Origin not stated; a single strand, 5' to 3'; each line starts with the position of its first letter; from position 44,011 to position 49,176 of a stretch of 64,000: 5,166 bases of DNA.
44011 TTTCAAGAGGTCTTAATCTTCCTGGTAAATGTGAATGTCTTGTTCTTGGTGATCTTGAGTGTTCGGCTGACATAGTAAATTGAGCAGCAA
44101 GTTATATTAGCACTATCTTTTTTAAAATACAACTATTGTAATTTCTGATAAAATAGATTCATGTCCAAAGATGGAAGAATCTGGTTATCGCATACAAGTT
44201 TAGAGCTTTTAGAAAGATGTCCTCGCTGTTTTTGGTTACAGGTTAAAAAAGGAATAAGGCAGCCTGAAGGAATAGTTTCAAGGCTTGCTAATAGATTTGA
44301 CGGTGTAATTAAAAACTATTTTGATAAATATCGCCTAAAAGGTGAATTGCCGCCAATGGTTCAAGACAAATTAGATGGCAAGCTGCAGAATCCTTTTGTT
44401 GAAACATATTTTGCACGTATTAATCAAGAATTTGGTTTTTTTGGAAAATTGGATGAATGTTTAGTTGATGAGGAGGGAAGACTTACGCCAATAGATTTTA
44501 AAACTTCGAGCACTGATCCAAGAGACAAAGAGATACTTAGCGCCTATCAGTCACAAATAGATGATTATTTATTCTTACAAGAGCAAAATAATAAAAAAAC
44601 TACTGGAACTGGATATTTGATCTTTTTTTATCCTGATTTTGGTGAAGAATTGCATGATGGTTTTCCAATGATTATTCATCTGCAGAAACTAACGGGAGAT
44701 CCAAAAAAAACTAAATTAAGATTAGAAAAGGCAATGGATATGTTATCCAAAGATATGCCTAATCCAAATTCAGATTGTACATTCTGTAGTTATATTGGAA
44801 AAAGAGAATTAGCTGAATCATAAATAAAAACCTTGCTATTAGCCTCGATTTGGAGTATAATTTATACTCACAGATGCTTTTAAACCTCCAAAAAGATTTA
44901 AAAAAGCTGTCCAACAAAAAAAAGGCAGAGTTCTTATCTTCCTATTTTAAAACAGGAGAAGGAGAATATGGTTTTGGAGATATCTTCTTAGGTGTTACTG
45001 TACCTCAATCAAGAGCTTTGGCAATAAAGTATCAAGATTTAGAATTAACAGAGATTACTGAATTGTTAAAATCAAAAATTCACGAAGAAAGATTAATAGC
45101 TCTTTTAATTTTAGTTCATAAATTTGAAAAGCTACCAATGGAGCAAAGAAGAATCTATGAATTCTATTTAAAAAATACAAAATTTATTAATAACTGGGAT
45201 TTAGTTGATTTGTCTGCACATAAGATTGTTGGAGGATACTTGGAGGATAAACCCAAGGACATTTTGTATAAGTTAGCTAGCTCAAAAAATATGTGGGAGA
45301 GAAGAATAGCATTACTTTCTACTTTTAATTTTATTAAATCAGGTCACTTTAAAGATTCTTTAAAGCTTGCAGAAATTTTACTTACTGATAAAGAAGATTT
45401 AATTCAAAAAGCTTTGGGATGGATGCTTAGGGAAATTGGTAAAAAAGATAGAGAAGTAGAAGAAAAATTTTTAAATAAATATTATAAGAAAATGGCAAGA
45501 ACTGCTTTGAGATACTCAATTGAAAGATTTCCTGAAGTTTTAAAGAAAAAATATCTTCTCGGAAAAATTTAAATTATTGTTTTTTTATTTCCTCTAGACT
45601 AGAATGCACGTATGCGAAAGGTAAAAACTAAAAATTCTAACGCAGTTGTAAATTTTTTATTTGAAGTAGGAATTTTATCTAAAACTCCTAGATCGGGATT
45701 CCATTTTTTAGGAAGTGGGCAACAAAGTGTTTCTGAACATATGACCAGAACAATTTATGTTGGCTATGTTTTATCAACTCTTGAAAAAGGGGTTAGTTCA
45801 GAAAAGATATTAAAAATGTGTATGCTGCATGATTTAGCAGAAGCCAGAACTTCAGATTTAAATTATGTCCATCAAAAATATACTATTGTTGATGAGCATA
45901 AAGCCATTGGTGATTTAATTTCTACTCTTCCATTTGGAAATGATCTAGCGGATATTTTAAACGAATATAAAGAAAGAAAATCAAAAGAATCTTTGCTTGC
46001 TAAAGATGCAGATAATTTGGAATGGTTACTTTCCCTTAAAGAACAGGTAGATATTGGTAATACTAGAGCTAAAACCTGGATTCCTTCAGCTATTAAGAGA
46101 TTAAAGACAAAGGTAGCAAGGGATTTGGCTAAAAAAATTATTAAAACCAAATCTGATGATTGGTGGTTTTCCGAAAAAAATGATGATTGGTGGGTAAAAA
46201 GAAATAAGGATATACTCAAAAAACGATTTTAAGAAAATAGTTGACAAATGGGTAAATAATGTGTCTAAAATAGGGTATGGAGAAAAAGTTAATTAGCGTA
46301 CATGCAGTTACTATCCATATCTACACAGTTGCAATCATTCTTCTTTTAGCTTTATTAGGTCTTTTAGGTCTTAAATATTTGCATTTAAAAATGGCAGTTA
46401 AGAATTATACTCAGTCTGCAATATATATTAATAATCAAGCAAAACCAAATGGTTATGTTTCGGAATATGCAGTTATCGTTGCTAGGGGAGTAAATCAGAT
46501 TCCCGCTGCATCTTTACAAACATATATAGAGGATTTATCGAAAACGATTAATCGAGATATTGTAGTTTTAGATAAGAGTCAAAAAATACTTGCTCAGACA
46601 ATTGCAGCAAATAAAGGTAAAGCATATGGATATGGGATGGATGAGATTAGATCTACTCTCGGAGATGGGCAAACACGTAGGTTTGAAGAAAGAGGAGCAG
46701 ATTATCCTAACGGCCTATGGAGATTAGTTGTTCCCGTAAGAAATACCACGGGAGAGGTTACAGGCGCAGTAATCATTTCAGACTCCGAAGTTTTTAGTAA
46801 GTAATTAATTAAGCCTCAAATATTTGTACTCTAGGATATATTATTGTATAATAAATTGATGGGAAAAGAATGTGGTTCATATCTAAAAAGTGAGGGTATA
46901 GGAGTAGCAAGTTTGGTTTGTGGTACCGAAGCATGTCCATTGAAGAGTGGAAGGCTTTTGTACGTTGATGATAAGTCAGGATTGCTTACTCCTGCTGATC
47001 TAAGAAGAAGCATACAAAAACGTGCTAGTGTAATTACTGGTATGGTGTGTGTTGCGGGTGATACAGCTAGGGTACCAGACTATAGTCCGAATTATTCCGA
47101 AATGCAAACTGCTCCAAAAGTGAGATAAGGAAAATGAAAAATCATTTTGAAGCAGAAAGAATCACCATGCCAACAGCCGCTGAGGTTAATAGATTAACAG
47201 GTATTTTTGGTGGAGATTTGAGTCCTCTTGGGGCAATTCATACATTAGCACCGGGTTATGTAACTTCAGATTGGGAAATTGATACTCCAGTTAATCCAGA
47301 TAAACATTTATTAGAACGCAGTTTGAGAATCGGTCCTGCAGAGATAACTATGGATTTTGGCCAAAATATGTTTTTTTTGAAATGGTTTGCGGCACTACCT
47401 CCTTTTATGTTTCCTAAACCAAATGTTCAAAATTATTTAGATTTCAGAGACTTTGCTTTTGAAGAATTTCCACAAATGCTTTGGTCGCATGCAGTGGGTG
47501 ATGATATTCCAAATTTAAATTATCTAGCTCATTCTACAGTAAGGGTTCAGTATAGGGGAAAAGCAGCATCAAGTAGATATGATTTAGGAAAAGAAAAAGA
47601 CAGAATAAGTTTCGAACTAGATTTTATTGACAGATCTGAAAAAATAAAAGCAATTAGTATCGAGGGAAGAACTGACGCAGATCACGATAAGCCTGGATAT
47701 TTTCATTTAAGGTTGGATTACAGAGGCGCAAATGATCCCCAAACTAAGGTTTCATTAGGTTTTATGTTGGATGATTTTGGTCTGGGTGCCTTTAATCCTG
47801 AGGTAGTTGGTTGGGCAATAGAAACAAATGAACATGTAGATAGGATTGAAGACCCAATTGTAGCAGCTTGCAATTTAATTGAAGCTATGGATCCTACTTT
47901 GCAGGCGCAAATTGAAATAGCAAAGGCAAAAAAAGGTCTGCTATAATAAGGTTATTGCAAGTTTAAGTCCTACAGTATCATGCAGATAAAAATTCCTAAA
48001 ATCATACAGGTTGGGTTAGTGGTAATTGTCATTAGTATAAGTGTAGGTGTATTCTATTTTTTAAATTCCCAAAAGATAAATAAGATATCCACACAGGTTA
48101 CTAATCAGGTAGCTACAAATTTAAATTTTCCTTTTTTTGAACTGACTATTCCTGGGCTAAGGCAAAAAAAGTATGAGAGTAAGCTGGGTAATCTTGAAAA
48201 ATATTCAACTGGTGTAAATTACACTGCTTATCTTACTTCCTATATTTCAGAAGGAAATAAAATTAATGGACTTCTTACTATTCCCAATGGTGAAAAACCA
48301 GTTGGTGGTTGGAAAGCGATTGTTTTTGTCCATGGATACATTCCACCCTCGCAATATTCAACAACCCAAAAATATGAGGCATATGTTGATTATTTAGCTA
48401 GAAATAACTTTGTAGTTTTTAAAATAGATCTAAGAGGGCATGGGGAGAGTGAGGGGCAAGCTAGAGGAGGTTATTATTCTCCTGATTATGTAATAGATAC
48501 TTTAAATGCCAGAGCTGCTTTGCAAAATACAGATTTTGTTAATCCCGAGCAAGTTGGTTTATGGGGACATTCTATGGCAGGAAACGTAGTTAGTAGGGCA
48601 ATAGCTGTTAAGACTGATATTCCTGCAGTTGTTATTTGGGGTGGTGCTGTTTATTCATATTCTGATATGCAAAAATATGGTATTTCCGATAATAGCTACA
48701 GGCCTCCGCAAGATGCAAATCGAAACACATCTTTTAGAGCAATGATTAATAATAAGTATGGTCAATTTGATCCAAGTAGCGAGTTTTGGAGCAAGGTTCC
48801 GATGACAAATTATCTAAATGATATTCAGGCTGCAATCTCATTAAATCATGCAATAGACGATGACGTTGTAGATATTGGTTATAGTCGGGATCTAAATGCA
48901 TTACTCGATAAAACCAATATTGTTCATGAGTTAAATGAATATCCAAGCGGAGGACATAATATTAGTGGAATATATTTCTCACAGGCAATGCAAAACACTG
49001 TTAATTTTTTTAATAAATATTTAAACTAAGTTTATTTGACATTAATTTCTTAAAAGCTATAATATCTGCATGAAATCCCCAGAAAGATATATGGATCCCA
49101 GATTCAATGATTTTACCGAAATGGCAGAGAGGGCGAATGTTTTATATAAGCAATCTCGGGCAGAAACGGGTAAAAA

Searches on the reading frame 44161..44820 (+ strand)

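Call 56: search_protein_families(library=pfam, proteins=[window:44161-44820:+], max_evalue=0.001)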
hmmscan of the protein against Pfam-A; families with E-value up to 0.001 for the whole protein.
window:44161-44820:+ (220 aa): 1 family
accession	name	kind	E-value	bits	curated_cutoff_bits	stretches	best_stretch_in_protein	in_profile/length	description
PF12705.13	PDDEXK_1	-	1.8e-10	41.7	22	1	70-211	99-242/247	PD-(D/E)XK nuclease superfamily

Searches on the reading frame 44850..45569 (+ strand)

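Call 56: search_protein_families(library=pfam, proteins=[window:44850-45569:+], max_evalue=0.001)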
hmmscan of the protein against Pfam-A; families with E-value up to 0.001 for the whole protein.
window:44850-45569:+ (240 aa): 1 family
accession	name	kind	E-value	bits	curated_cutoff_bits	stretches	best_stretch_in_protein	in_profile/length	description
PF08713.17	DNA_alkylation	-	1.2e-62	211.8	21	1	13-227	1-213/213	DNA alkylation repair enzyme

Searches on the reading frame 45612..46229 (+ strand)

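Call 56: search_protein_families(library=pfam, proteins=[window:45612-46229:+], max_evalue=0.001)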
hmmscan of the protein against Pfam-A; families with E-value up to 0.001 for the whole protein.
window:45612-46229:+ (206 aa): 3 families
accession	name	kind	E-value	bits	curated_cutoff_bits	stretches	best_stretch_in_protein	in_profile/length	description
PF13023.12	HD_3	-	2.4e-23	83.3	22.5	1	21-172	3-161/165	HD domain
PF12917.13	YfbR-like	-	1.6e-06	28.3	25.9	1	37-164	23-163/182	5'-deoxynucleotidase YfbR-like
PF01966.28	HD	-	6e-06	27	22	1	41-138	2-115/116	HD domain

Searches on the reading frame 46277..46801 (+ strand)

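Call 56: search_protein_families(library=pfam, proteins=[window:46277-46801:+], max_evalue=0.001)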
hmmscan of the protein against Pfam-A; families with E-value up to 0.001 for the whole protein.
window:46277-46801:+ (175 aa): 1 family
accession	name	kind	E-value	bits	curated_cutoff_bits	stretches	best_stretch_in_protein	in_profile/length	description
PF23846.1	Cache_WalK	-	0.00039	21.3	27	1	81-167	3-90/92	WalK sensor protein kinase Chache domain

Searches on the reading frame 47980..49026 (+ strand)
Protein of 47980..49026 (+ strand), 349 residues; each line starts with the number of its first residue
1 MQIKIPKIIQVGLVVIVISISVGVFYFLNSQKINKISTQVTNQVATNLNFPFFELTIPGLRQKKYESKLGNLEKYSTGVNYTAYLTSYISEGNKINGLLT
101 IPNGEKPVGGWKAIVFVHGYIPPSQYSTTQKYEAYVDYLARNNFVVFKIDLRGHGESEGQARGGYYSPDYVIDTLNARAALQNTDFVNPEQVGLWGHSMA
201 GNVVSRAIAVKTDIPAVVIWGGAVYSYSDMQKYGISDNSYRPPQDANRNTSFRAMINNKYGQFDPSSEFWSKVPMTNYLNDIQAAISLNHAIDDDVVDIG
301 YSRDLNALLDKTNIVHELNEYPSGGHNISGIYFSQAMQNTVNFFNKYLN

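Call 30: search_protein_families(library=pfam, proteins=[window:47980-49026:+], max_evalue=0.0001)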
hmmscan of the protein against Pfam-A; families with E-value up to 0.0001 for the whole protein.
window:47980-49026:+ (349 aa): 4 families
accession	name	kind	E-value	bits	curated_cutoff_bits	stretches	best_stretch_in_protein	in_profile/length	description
PF12146.15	Hydrolase_4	-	1.3e-14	54.5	27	1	113-225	6-112/239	Serine aminopeptidase, S33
PF00561.26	Abhydrolase_1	-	1.3e-10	41.8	25.8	1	113-222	2-102/245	alpha/beta hydrolase fold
PF00326.27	Peptidase_S9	-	2.2e-09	37.6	22.6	1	135-349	6-211/213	Prolyl oligopeptidase family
PF12697.13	Abhydrolase_6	-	1e-07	33.3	26.3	1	114-222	1-93/217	Alpha/beta hydrolase family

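Call 93: search_protein_families(library=ncbifam, proteins=[window:47980-49026:+], max_evalue=1)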
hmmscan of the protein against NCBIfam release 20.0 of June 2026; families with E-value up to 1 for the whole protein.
window:47980-49026:+ (349 aa): 13 families
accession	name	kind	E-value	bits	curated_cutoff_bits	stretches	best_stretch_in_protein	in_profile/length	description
NF047920.1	lactonase_UilS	equivalog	1.5e-07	31.4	400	1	113-218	26-126/285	UilS family quorum-quenching N-acyl-homoserine lactonase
TIGR03695.1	menH_SHCHC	equivalog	6.3e-05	22.5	208.55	1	113-211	4-93/252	2-succinyl-6-hydroxy-2,4-cyclohexadiene-1-carboxylate synthase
NF003460.0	PRK05077.1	equivalog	0.00012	20.9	477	1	87-226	173-302/414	esterase FrsA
NF011457.0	PRK14875.1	equivalog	0.00013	21.1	307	1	112-209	133-217/372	acetoin dehydrogenase dihydrolipoyllysine-residue acetyltransferase subunit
NF051488.1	bifunc_PcaDC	exception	0.00017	20.8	390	1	128-205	24-93/375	bifunctional 3-oxoadipate enol-lactonase/4-carboxymuconolactone decarboxylase PcaDC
TIGR02427.1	protocat_pcaD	equivalog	0.002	17.5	255.85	1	135-212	32-100/251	3-oxoadipate enol-lactonase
TIGR01607.1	PST-A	paralog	0.0024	17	218.25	1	133-161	64-92/332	Plasmodium subtelomeric family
NF050089.1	i_nPHAscl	equivalog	0.0039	16.3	300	1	109-205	16-99/288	intracellular short-chain-length polyhydroxyalkanoate depolymerase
TIGR03100.1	hydr1_PEP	hypoth_equivalog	0.0084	15.4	168.45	1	136-196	50-106/274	hydrolase 1, exosortase A system-associated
NF052543.1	PhlpBipLPA4030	equivalog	0.01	15.1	450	1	108-162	67-116/312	phospholipase BipL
NF004514.1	PRK05855.1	equivalog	0.05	12.1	455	1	113-177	24-82/578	SDR family oxidoreductase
NF050057.1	e_dPHAmcl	equivalog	0.052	12.8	270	1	100-132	36-68/252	extracellular medium-chain-length polyhydroxyalkanoate depolymerase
NF033493.0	MetS_like_NSS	subfamily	0.06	13.1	25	1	216-226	13-23/30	MetS family NSS transporter small subunit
